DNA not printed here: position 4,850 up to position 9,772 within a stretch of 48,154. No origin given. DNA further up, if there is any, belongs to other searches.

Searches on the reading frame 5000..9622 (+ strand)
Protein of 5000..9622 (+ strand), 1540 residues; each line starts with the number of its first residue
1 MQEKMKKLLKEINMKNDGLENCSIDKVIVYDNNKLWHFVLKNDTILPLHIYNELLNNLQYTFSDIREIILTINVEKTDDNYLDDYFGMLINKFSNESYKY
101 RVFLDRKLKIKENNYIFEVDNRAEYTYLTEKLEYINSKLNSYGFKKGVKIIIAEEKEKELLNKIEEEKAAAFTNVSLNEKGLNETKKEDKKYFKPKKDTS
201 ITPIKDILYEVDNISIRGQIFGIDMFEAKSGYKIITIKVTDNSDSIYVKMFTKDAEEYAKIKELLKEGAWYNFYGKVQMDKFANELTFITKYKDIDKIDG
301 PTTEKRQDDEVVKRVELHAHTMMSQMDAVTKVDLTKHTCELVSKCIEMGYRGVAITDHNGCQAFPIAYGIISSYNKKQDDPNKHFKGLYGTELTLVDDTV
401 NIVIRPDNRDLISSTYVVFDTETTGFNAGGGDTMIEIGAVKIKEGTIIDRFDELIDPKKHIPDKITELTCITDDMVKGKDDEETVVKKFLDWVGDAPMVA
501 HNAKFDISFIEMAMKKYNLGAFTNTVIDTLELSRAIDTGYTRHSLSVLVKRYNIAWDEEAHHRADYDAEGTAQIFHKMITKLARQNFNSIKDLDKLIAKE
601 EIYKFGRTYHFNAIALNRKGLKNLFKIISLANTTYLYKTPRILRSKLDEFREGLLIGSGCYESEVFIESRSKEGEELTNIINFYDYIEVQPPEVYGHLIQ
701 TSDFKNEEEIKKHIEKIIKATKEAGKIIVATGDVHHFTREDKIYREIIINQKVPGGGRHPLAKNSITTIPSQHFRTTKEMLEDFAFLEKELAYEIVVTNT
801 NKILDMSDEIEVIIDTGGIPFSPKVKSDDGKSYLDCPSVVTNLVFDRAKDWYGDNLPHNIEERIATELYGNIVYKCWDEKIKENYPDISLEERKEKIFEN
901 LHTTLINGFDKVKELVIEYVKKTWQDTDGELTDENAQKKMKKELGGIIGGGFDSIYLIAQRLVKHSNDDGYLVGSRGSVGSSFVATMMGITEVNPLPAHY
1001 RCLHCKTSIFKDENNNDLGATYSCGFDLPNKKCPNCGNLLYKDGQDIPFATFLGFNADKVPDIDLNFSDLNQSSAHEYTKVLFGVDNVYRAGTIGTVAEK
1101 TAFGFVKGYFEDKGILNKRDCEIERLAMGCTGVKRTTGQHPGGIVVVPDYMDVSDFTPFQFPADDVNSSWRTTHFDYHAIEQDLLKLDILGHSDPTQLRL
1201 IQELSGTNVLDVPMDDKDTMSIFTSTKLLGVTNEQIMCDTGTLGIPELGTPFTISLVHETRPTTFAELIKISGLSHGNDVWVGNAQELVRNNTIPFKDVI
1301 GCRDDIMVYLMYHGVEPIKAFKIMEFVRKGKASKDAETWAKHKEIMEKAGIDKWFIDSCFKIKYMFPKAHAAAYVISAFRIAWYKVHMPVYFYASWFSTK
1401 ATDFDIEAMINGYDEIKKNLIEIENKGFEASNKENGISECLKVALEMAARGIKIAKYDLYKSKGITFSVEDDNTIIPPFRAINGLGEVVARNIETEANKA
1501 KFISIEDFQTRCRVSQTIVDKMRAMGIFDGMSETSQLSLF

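Call 10: search_protein_families(library=pfam, proteins=[window:5000-9622:+], max_evalue=0.00001)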
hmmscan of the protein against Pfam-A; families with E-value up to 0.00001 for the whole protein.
window:5000-9622:+ (1540 aa): 7 families
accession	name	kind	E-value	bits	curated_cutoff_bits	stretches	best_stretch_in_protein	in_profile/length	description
PF07733.18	DNA_pol3_alpha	-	2.2e-53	182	23.9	1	916-1191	7-260/260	Bacterial DNA polymerase III alpha NTPase domain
PF00929.31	RNase_T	-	1.5e-36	126.8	24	1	417-575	1-164/164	Exonuclease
PF17657.6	DNA_pol3_finger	-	6.1e-22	78.2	22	1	1206-1348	19-164/166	Bacterial DNA polymerase III alpha subunit finger domain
PF02811.25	PHP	-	7.1e-13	49.6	26.4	1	316-677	1-141/164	PHP domain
PF14579.12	HHH_6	-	3.7e-11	43.5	25.6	1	1451-1533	1-85/90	Helix-hairpin-helix motif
PF14480.11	DNA_pol3_a_NI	-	7.8e-11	42.2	22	1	4-72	1-72/72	DNA polymerase III polC-type N-terminus I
PF01336.31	tRNA_anti-codon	-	1.9e-08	34.6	27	1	214-283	1-63/75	OB-fold nucleic acid binding domain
